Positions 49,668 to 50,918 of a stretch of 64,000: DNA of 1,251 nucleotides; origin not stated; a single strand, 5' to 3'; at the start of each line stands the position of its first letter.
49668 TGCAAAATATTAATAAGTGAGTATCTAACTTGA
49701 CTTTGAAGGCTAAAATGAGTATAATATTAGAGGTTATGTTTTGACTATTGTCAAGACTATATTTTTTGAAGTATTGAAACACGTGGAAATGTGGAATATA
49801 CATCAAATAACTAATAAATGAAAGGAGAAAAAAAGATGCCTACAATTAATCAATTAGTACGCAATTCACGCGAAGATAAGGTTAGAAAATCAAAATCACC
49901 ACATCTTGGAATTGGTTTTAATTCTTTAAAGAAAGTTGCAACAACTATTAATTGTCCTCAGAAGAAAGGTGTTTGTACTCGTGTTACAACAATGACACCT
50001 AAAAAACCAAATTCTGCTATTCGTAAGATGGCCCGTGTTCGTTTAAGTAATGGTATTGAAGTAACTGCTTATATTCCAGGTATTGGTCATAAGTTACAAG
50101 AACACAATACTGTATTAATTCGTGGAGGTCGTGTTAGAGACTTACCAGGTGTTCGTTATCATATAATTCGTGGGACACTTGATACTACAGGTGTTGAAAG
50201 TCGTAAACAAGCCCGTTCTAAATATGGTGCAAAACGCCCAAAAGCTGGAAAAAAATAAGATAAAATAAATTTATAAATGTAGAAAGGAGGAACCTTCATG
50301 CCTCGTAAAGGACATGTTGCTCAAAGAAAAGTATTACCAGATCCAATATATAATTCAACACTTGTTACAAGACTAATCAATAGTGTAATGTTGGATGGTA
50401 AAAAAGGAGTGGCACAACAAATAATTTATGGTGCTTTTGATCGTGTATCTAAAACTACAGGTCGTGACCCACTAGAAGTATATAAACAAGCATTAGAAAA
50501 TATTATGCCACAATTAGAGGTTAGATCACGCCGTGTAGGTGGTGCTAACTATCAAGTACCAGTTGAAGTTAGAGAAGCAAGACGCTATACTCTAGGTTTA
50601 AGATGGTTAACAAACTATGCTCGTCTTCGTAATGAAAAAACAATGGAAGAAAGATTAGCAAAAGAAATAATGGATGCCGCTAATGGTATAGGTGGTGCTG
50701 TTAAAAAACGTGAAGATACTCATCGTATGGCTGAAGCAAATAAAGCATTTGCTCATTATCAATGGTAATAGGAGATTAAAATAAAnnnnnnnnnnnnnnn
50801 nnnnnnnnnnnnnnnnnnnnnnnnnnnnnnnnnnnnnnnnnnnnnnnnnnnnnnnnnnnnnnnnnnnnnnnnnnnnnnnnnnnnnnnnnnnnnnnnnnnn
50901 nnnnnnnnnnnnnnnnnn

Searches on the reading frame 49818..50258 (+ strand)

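Call 47: search_protein_families(library=pfam, max_evalue=1e-8, proteins=[window:49818-50258:+])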
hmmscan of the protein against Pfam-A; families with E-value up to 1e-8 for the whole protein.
window:49818-50258:+ (146 aa): 1 family
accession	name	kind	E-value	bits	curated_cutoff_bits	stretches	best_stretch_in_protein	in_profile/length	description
PF00164.32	Ribosom_S12_S23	-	5.4e-37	126.3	22.3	1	39-142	4-109/110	Ribosomal protein S12/S23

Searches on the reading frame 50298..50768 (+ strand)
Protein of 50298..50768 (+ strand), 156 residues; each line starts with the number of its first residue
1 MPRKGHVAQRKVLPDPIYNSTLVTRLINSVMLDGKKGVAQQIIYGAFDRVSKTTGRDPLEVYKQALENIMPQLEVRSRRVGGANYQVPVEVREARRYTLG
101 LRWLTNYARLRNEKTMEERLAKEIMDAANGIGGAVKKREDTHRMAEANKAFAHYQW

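Call 47: search_protein_families(library=pfam, max_evalue=1e-8, proteins=[window:50298-50768:+])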
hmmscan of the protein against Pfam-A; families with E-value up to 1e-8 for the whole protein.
window:50298-50768:+ (156 aa): 1 family
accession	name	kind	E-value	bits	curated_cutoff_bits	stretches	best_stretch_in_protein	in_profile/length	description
PF00177.27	Ribosomal_S7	-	5e-67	224.6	24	1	2-149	1-148/148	Ribosomal protein S7p/S5e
